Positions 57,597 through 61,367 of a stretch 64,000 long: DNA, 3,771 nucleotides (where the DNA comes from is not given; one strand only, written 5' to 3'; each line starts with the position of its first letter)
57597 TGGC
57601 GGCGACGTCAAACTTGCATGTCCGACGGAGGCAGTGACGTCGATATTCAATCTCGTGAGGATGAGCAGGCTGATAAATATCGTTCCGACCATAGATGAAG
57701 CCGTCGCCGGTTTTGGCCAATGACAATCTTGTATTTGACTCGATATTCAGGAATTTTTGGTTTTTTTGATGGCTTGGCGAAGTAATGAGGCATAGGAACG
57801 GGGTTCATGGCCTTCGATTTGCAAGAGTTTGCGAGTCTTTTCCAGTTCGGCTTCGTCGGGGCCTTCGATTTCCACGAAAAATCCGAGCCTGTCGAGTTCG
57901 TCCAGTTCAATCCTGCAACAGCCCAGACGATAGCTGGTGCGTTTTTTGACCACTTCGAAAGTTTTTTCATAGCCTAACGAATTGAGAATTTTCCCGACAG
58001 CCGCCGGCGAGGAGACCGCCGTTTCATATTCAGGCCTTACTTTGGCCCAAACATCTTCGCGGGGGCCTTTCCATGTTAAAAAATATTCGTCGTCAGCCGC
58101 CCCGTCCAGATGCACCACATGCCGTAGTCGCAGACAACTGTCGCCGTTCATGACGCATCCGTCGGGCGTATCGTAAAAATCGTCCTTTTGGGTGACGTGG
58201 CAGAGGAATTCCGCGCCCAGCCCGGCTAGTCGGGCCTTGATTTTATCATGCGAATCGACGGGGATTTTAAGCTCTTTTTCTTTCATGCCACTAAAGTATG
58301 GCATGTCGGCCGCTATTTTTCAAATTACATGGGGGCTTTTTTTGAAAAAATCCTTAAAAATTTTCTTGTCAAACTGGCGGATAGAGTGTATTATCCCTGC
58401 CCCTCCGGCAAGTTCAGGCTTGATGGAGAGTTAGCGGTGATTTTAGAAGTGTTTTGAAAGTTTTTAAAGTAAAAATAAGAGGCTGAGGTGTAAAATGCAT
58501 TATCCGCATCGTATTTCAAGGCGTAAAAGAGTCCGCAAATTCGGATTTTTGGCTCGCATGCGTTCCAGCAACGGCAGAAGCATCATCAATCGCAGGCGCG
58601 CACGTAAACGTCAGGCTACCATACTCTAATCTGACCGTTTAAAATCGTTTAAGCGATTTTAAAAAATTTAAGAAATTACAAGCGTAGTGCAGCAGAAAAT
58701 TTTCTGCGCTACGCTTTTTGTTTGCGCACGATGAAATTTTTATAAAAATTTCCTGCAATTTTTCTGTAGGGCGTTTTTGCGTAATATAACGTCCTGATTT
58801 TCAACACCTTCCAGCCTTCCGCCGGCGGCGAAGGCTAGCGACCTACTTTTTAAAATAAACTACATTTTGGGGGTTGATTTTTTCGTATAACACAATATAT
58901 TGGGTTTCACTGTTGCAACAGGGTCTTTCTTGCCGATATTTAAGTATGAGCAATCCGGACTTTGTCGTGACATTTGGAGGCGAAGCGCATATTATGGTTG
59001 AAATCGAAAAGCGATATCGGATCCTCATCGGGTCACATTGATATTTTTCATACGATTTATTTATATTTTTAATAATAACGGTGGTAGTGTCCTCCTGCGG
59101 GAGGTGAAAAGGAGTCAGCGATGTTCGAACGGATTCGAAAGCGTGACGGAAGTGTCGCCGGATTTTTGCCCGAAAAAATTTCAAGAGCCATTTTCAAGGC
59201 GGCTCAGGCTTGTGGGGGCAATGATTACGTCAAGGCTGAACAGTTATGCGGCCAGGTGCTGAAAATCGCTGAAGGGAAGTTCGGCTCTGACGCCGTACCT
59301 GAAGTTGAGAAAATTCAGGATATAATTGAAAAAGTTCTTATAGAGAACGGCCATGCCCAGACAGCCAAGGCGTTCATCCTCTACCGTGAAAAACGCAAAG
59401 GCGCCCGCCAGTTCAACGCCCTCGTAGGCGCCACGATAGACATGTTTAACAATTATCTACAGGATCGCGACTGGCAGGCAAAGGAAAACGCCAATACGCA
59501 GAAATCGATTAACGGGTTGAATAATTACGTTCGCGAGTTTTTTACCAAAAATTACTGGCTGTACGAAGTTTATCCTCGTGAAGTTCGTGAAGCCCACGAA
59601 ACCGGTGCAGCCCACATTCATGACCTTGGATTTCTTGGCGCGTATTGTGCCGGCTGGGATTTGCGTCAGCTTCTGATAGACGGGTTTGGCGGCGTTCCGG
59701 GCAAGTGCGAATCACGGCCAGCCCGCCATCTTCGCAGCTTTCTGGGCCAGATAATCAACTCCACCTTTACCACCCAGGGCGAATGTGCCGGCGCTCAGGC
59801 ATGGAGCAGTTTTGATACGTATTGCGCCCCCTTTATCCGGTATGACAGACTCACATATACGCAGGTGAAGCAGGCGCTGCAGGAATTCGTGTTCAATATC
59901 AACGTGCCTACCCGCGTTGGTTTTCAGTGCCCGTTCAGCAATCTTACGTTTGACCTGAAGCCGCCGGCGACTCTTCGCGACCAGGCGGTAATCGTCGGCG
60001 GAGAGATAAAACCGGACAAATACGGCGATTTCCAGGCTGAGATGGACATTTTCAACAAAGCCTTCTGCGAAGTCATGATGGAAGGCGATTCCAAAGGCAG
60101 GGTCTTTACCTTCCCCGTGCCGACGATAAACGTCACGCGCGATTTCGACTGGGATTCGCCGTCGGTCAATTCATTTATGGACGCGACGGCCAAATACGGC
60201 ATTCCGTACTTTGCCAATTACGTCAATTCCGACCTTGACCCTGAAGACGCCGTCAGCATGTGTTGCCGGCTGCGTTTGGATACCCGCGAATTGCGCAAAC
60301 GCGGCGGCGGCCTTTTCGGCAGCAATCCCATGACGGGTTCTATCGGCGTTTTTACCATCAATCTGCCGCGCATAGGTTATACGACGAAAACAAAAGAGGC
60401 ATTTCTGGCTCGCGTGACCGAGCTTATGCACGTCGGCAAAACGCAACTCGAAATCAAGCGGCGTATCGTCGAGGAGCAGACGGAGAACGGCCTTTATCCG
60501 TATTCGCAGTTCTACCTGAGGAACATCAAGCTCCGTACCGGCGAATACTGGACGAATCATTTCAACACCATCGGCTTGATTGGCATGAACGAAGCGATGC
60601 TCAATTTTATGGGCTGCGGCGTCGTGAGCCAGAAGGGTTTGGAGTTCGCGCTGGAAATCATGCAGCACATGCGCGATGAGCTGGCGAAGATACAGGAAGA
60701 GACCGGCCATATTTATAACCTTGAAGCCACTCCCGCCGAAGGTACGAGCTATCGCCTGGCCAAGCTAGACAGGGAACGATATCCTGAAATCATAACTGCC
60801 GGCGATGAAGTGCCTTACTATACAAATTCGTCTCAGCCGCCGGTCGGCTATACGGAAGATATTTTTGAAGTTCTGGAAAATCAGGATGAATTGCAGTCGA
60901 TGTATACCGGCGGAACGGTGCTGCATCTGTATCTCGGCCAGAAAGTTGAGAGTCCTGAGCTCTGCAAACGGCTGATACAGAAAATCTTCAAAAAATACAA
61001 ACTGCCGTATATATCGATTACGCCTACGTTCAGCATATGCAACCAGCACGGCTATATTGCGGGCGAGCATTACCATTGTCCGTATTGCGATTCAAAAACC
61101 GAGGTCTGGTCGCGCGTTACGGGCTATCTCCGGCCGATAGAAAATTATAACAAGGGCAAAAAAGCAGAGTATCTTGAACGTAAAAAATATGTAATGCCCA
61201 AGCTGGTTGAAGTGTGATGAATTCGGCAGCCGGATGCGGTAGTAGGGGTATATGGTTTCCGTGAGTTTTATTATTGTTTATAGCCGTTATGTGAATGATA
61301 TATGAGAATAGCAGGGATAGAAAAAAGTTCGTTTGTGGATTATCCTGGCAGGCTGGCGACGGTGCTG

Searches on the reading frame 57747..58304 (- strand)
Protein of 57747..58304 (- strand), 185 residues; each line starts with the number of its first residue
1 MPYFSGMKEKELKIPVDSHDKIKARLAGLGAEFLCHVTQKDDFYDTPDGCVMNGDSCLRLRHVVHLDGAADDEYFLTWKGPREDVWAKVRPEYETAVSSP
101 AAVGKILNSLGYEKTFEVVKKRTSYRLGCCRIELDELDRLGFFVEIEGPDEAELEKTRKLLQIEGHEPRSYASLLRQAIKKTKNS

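Call 8: search_protein_families(library=ncbifam, proteins=[window:57747-58304:-], max_evalue=0.001)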
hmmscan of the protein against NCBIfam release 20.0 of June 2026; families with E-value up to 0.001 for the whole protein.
window:57747-58304:- (185 aa): 1 family
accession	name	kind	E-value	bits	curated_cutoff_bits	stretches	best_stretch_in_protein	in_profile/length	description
TIGR00318.1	cyaB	equivalog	3.5e-20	72.5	57.95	1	8-148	2-135/174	class IV adenylate cyclase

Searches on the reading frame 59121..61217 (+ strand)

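Call 8: search_protein_families(library=ncbifam, proteins=[window:59121-61217:+], max_evalue=0.001)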
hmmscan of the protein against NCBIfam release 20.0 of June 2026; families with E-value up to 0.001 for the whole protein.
window:59121-61217:+ (698 aa): 13 families
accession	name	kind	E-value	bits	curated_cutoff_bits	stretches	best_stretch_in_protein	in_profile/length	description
NF006126.0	PRK08270.1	equivalog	0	1030.6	548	1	2-691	2-682/684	ribonucleoside triphosphate reductase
TIGR02487.1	NrdD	equivalog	2.7e-163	544.6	326.35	1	121-690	1-581/581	anaerobic ribonucleoside-triphosphate reductase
NF006358.0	PRK08579.1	equivalog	4.6e-119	398.3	585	2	106-393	10-295/624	anaerobic ribonucleoside triphosphate reductase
NF005497.0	PRK07111.1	equivalog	3e-75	254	764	2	245-689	304-742/746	anaerobic ribonucleoside triphosphate reductase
NF006127.0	PRK08271.1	equivalog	2.2e-69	234.5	545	1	124-690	72-626/631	anaerobic ribonucleoside-triphosphate reductase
TIGR02827.1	RNR_anaer_Bdell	equivalog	5.7e-51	173.7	568.3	1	154-687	75-594/596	anaerobic ribonucleoside-triphosphate reductase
NF006732.0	PRK09263.1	equivalog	1.9e-50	172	657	2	407-691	406-706/712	anaerobic ribonucleoside-triphosphate reductase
NF011292.0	PRK14704.1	equivalog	1.1e-30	106.8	736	2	366-689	287-616/618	anaerobic ribonucleoside triphosphate reductase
NF005010.0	PRK06406.1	subfamily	7e-16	57.6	1125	1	2-107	4-110/771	vitamin B12-dependent ribonucleotide reductase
NF009028.0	PRK12364.1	equivalog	1.8e-13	49.4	1377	1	4-141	2-139/842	ribonucleoside-diphosphate reductase subunit alpha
NF005544.0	PRK07207.1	equivalog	4.4e-10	38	965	1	4-99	35-137/965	ribonucleoside-diphosphate reductase subunit alpha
NF009029.0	PRK12365.1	equivalog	1.6e-09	36.3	1350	1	5-98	120-220/1046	ribonucleoside-diphosphate reductase subunit alpha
NF006207.0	PRK08332.1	equivalog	1.6e-09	35.6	2400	1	3-96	4-96/1684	vitamin B12-dependent ribonucleotide reductase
